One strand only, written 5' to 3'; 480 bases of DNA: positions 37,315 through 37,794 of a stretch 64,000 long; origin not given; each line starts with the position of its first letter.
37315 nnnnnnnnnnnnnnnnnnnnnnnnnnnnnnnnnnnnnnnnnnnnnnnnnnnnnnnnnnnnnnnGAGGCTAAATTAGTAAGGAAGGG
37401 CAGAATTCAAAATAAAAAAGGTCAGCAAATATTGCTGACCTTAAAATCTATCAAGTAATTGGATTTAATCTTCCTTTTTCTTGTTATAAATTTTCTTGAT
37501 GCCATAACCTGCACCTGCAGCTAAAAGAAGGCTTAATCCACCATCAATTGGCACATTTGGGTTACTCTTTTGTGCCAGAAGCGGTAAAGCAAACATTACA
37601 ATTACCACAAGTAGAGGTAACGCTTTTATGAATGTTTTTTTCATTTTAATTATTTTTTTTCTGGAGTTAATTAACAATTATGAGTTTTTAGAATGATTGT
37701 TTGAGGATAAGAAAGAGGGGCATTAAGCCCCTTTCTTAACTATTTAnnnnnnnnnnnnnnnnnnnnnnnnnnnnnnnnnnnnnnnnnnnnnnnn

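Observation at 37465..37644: Minimal tag-only XrtF substrate: about 7 mature residues between signal peptide and PID-type sorting signal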

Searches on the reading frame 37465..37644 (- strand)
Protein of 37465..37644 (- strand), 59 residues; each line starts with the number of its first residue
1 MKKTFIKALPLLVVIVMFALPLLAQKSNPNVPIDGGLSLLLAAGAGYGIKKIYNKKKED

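Call 3: search_protein_families(library=ncbifam, proteins=[window:37465-37644:-], max_evalue=1)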
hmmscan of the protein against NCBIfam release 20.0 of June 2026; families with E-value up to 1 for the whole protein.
window:37465-37644:- (59 aa): 4 families
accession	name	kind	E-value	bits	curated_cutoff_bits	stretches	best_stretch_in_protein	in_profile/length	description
NF046080.1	PID_CTERM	domain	4.9e-14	51.8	26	1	31-55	1-25/25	PID-CTERM protein-sorting domain-containing protein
NF041742.1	WGxxGxxG_fam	subfamily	0.023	15.2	35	1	1-31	1-31/69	WGxxGxxG family protein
TIGR04200.2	targ_of_XrtJ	subfamily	0.064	13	40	1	11-57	8-54/57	PExPT-CTERM protein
NF050011.2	PFE_CTERM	equivalog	0.25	12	24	1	37-56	10-28/28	PFE-CTERM domain-containing protein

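Call 4: search_protein_families(library=pfam, proteins=[window:37465-37644:-], max_evalue=1)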
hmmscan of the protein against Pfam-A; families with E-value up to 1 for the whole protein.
window:37465-37644:- (59 aa): 1 family
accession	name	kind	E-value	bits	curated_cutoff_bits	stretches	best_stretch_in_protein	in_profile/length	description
PF12669.12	FeoB_associated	-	0.36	11.6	27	0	39-58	7-26/44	FeoB-associated Cys-rich membrane protein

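Call 7: find_homologous_proteins(query=window:37465-37644:-, max_evalue=0.01)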
Query window:37465-37644:- (59 aa): 300 proteins with E <= 0.01 among 339 candidates; the best 120 are listed.
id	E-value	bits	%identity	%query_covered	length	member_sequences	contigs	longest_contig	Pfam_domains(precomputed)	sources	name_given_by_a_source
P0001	2.1e-28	114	97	100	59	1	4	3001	PF28310.1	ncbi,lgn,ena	-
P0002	2.2e-28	114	97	100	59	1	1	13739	PF28310.1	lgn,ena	-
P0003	3.9e-28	113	97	100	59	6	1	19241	PF28310.1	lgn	-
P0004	4.0e-28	113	95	100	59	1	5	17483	PF28310.1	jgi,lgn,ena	jgi:hypothetical protein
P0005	5.4e-28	112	95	100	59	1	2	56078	PF28310.1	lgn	-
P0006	5.4e-28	112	95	100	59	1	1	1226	PF28310.1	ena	-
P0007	8.1e-28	112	95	100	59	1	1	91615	PF28310.1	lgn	-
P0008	9.9e-28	112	92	100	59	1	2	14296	PF28310.1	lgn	-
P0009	1.2e-27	111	93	100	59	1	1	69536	PF28310.1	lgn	-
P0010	1.3e-27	111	93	100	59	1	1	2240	PF28310.1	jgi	-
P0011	1.3e-27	111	92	100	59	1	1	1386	PF28310.1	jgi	jgi:hypothetical protein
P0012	1.8e-27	111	95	100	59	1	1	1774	PF28310.1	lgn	-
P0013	8.8e-27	109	96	76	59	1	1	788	PF28310.1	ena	-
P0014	1.9e-26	108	92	100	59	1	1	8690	PF28310.1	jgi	jgi:biotin transporter BioY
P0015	1.1e-25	105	90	100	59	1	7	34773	PF28310.1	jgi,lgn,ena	-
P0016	4.9e-25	103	86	100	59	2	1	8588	PF28310.1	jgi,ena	-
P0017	2.4e-24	101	86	83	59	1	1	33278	PF28310.1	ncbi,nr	ncbi:MAG: hypothetical protein JNL88_12405 [Bacteroidia bacterium]|nr:hypothetical protein [Bacteroi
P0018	5.5e-23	97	80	83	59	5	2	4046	PF28310.1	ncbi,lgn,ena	-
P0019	7.9e-21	90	82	83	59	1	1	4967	PF28310.1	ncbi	-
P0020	7.7e-20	87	77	81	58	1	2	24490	PF28310.1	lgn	-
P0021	1.1e-19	87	72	98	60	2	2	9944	PF28310.1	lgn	-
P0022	1.1e-19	86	78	83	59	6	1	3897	PF28310.1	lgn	-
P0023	2.0e-18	83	65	83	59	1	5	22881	PF28310.1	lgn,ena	-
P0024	4.5e-17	78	67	83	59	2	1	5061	PF28310.1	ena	-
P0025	6.3e-13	65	60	90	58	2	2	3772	PF28310.1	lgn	-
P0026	3.8e-12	63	70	73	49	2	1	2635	PF28310.1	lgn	-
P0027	1.7e-9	55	58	95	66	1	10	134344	PF28310.1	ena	-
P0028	3.4e-9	54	51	83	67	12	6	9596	PF28310.1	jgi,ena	jgi:hypothetical protein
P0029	5.4e-9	53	55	86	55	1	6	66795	PF28310.1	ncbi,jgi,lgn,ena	-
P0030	7.4e-9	53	53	97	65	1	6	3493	PF28310.1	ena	-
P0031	1.8e-8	52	54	100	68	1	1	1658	PF28310.1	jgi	jgi:hypothetical protein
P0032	1.8e-8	51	71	66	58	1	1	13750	PF28310.1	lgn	-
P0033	1.9e-8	51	56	98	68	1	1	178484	PF28310.1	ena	-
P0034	2.6e-8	51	48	92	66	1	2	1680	PF28310.1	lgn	-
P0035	2.7e-8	51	51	100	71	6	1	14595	PF28310.1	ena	-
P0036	3.6e-8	51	51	100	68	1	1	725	PF28310.1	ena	-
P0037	4.2e-8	50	52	93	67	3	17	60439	PF28310.1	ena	-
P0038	6.0e-8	50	51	98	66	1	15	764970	PF28310.1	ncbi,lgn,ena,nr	ncbi:MAG: hypothetical protein J0I09_03970 [Sphingobacteriia bacterium]|nr:hypothetical protein [Sph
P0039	6.9e-8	50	52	100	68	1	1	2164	PF28310.1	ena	-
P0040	7.1e-8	50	61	86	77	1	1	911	PF28310.1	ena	-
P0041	8.9e-8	49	54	81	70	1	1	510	PF28310.1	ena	-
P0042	8.9e-8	49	54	81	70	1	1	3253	PF28310.1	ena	-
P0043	1.1e-7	49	56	78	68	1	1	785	PF28310.1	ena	-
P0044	1.2e-7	49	52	100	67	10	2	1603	PF28310.1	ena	-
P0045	1.3e-7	49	60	78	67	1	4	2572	PF28310.1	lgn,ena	-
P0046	1.8e-7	48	53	90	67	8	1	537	PF28310.1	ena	-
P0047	2.2e-7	48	52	92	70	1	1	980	PF28310.1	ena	-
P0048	2.2e-7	48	37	58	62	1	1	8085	PF28310.1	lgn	-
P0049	2.4e-7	48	54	86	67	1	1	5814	PF28310.1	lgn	-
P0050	2.5e-7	48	54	81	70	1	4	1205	PF28310.1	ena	-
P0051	2.7e-7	48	49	100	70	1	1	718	PF28310.1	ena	-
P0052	3.0e-7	48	50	86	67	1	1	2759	PF28310.1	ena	-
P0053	3.2e-7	48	59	68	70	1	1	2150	PF28310.1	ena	-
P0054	3.3e-7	48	49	97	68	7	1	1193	PF28310.1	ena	-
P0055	3.4e-7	47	50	83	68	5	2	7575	PF28310.1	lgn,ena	-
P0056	3.7e-7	47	50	98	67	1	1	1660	PF28310.1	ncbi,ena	-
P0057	3.8e-7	47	52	98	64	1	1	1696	PF28310.1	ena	-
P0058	3.8e-7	47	52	100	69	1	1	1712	PF28310.1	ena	-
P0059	3.9e-7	47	51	83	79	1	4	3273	PF28310.1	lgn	-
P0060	4.1e-7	47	53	98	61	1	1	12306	PF28310.1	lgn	-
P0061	4.5e-7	47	58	81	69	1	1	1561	PF28310.1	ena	-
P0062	5.1e-7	47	53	83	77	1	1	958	PF28310.1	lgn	-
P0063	5.4e-7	47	58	81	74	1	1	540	PF28310.1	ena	-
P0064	5.7e-7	47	51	86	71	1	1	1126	PF28310.1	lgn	-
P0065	6.0e-7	47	53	83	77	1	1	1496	PF28310.1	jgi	jgi:hypothetical protein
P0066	6.2e-7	47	53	83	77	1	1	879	PF28310.1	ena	-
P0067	6.6e-7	47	43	56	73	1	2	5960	PF28310.1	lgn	-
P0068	7.1e-7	46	55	90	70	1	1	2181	PF28310.1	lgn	-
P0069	7.5e-7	46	48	95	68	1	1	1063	PF28310.1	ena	-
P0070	7.7e-7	46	33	61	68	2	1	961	PF28310.1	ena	-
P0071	8.1e-7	46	53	97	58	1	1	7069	PF28310.1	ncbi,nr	ncbi:MAG: hypothetical protein KGL19_09450 [Bacteroidota bacterium]|nr:hypothetical protein [Bactero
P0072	8.3e-7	46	45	98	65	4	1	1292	PF28310.1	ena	-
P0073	8.8e-7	46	54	81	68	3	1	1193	PF28310.1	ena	-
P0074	9.8e-7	46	49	100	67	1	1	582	PF28310.1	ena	-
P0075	9.8e-7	46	52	97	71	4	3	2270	PF28310.1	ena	-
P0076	9.9e-7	46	51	83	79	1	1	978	PF28310.1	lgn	-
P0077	1.1e-6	46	52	92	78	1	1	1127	PF28310.1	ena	-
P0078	1.1e-6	46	56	78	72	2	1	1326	PF28310.1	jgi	jgi:hypothetical protein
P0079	1.1e-6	46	54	78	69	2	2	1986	PF28310.1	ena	-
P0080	1.2e-6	46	54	81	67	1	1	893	PF28310.1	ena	-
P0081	1.2e-6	46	46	98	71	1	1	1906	PF28310.1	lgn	-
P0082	1.2e-6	46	55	83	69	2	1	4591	PF28310.1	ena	-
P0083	1.4e-6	46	54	81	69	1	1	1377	PF28310.1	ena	-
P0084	1.4e-6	46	54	75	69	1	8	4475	PF28310.1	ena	-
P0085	1.4e-6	46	69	54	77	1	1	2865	PF28310.1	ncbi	ncbi:MAG: PID-CTERM protein-sorting domain-containing protein [Flavipsychrobacter sp.]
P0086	1.5e-6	46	52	97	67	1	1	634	PF28310.1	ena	-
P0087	1.5e-6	46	54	75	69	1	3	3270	PF28310.1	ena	-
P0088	1.5e-6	45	86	36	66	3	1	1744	PF28310.1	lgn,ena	-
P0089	1.5e-6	45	61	68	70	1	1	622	PF28310.1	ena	-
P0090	1.6e-6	45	48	98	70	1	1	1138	PF28310.1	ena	-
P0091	1.7e-6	45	72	61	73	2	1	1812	PF28310.1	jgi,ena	jgi:hypothetical protein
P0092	1.7e-6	45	54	81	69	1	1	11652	PF28310.1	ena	-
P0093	1.8e-6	45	48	95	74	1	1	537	PF28310.1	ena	-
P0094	1.8e-6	45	71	53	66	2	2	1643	PF28310.1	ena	-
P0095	2.1e-6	45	52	81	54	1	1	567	PF28310.1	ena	-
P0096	2.1e-6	45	52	97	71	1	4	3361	PF28310.1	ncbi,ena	-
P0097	2.3e-6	45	48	86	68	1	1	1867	PF28310.1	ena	-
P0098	2.5e-6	45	54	81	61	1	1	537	PF28310.1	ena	-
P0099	2.8e-6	45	49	85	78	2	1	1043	PF28310.1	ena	-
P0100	2.9e-6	45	55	98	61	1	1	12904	PF28310.1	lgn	-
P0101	2.9e-6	45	48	86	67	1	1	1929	PF28310.1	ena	-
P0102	3.0e-6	45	79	41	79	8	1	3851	PF28310.1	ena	-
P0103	3.1e-6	44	-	-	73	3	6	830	PF28310.1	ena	-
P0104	3.3e-6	44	48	95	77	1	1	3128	PF28310.1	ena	-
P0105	3.3e-6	44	37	39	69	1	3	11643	PF28310.1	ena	-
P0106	3.6e-6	44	50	83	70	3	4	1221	PF28310.1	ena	-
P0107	3.7e-6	44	52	83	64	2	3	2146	PF28310.1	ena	-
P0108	3.9e-6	44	52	97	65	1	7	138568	PF28310.1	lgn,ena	-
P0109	3.9e-6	44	52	81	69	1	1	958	PF28310.1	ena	-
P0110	3.9e-6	44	52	81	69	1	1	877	PF28310.1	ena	-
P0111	4.2e-6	44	48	92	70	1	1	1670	PF28310.1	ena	-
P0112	4.3e-6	44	57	68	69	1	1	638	PF28310.1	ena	-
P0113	4.4e-6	44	58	80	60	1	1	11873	PF28310.1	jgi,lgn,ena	-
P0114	4.7e-6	44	57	68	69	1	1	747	PF28310.1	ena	-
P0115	5.0e-6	44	51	83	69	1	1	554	PF28310.1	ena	-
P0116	5.2e-6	44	77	51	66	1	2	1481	PF28310.1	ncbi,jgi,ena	jgi:hypothetical protein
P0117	5.2e-6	44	49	93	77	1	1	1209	PF28310.1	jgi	-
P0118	5.3e-6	44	52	97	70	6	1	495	PF28310.1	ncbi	-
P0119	5.6e-6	44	49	83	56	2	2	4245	PF28310.1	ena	-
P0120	5.9e-6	44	48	92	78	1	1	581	PF28310.1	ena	-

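Call 36: list_cluster_members(proteins=[window:37468-37644:-, window:36808-37377:-, window:36324-36815:-])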
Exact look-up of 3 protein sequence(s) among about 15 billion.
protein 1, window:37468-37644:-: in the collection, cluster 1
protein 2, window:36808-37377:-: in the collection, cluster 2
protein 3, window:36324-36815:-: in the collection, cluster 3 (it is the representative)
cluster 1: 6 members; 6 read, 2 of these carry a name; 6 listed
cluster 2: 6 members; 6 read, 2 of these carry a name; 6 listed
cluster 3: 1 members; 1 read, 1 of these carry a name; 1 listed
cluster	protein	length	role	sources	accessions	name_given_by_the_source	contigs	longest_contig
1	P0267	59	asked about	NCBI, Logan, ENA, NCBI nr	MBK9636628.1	MAG: hypothetical protein IPO63_01950 [Bacteroidetes bacterium] | hypothetical protein [Bacteroidota bacterium]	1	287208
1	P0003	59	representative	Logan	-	-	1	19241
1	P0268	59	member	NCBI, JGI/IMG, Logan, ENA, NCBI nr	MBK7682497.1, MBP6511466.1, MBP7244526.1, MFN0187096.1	MAG: hypothetical protein KA347_02225 [Bacteroidia bacterium] | hypothetical protein | hypothetical protein [Bacteroidota bacterium]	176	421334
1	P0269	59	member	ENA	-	-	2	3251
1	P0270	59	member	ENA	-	-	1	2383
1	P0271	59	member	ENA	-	-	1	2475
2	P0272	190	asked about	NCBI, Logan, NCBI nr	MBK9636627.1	MAG: exosortase family protein XrtF [Bacteroidetes bacterium] | exosortase family protein XrtF [Bacteroidota bacterium]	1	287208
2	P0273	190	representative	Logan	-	-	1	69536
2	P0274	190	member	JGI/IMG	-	exosortase family protein XrtF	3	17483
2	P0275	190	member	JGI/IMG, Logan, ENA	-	-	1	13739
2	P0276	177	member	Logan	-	-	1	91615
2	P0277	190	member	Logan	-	-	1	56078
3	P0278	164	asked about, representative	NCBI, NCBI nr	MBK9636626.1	MAG: hypothetical protein IPO63_01940 [Bacteroidetes bacterium] | hypothetical protein [Bacteroidota bacterium]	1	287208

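Call 70: find_encoding_contigs(protein=P0038, flank=4000, max_places=2)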
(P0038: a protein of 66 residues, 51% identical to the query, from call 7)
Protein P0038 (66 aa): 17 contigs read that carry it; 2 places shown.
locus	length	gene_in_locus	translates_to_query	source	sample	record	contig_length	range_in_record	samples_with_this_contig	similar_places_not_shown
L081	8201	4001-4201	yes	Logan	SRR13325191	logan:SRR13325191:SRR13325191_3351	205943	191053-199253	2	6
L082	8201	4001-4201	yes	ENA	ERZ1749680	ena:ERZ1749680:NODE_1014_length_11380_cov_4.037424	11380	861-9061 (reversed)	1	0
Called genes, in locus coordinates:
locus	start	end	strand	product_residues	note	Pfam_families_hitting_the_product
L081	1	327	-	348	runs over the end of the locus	PF19580:Exo_endo_phos_3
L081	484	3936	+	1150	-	PF18962:Por_Secre_tail (faint)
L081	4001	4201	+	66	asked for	PF28310:PID_CTERM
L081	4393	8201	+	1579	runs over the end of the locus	PF00041:fn3 (faint), PF10179:NDNF (faint)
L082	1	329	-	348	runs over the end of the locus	PF19580:Exo_endo_phos_3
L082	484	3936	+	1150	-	PF18962:Por_Secre_tail (faint)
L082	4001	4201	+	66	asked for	PF28310:PID_CTERM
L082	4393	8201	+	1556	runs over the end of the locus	?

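Call 71: find_encoding_contigs(protein=P0108, flank=4000, max_places=2)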
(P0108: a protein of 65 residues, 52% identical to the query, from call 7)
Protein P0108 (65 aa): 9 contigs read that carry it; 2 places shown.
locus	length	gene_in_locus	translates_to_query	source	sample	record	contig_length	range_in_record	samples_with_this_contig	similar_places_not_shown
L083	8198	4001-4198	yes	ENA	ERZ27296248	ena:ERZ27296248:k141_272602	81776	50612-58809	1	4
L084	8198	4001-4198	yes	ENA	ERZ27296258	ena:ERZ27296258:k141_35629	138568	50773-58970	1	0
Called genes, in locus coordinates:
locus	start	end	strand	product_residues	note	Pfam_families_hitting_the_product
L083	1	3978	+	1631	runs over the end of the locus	PF18962:Por_Secre_tail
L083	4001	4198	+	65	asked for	PF28310:PID_CTERM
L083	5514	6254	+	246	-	PF02563:Poly_export, PF10531:SLBB (weak), PF22461:SLBB_2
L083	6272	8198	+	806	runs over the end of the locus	-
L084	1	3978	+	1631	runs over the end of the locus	PF18962:Por_Secre_tail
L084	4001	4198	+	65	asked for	PF28310:PID_CTERM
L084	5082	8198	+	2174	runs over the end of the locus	PF18962:Por_Secre_tail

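Call 74: find_encoding_contigs(protein=P0033, flank=5000, max_places=1)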
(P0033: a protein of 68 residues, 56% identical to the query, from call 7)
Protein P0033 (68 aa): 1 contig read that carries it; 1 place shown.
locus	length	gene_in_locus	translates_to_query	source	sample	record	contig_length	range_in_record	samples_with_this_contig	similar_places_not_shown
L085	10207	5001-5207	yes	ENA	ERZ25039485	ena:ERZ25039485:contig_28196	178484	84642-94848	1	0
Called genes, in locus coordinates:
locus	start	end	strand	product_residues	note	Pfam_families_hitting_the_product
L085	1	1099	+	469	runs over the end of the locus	PF19580:Exo_endo_phos_3 (faint), PF18962:Por_Secre_tail (weak)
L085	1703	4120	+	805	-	-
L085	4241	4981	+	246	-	PF18962:Por_Secre_tail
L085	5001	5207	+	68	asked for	PF28310:PID_CTERM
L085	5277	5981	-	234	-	PF10988:DUF2807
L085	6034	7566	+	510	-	PF00117:GATase, PF07722:Peptidase_C26, PF02540:NAD_synthase, PF00764:Arginosuc_synth (weak), PF03054:tRNA_Me_trans (faint), PF00958:GMP_synt_C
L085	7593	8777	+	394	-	PF13458:Peripla_BP_6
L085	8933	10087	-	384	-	PF00691:OmpA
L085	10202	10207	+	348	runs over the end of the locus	-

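Call 75: find_encoding_contigs(protein=P0029, flank=5000, max_places=1)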
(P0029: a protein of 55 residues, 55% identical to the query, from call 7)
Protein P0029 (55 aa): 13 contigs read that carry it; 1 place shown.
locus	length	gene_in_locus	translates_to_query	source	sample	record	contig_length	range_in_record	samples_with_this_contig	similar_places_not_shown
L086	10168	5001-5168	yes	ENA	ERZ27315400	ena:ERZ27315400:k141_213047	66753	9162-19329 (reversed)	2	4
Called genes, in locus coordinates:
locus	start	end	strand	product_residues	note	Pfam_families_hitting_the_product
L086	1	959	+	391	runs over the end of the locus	PF04041:Glyco_hydro_130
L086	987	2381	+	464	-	PF13347:MFS_2, PF07690:MFS_1, PF00083:Sugar_tr (weak), PF07690:MFS_1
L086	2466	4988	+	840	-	-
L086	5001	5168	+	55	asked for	PF28310:PID_CTERM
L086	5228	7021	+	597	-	PF26410:GH5_mannosidase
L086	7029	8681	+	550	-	PF07995:GSDH, PF18962:Por_Secre_tail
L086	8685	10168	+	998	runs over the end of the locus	PF22666:Glyco_hydro_2_N2, PF00703:Glyco_hydro_2, PF18368:Ig_GlcNase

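Call 76: find_encoding_contigs(protein=P0035, flank=5000, max_places=1)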
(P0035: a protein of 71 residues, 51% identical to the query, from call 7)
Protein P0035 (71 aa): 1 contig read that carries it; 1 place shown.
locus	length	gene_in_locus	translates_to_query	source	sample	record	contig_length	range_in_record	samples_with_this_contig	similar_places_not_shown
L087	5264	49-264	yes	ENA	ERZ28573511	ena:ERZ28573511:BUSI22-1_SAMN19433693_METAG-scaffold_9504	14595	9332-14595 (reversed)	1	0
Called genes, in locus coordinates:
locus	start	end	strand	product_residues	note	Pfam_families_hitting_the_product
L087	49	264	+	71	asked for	PF28310:PID_CTERM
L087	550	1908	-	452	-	PF05090:HTTM, PF22777:VKGC_lumenal_dom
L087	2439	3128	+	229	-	PF02563:Poly_export, PF10531:SLBB (weak), PF22461:SLBB_2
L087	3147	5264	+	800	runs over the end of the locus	PF02706:Wzz (weak), PF13807:GNVR, PF01656:CbiA (weak), PF09140:MipZ (weak), PF10609:ParA, PF13614:AAA_31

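Call 77: find_encoding_contigs(protein=P0100, flank=5000, max_places=1)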
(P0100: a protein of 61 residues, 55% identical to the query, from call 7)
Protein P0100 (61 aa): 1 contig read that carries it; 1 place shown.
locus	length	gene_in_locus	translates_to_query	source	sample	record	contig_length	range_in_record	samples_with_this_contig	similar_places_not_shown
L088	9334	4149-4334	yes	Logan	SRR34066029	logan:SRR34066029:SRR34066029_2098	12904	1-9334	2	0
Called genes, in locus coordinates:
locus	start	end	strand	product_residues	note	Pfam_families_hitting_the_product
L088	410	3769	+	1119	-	-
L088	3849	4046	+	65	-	PF28310:PID_CTERM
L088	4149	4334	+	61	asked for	PF28310:PID_CTERM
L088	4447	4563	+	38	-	-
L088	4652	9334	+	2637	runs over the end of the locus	-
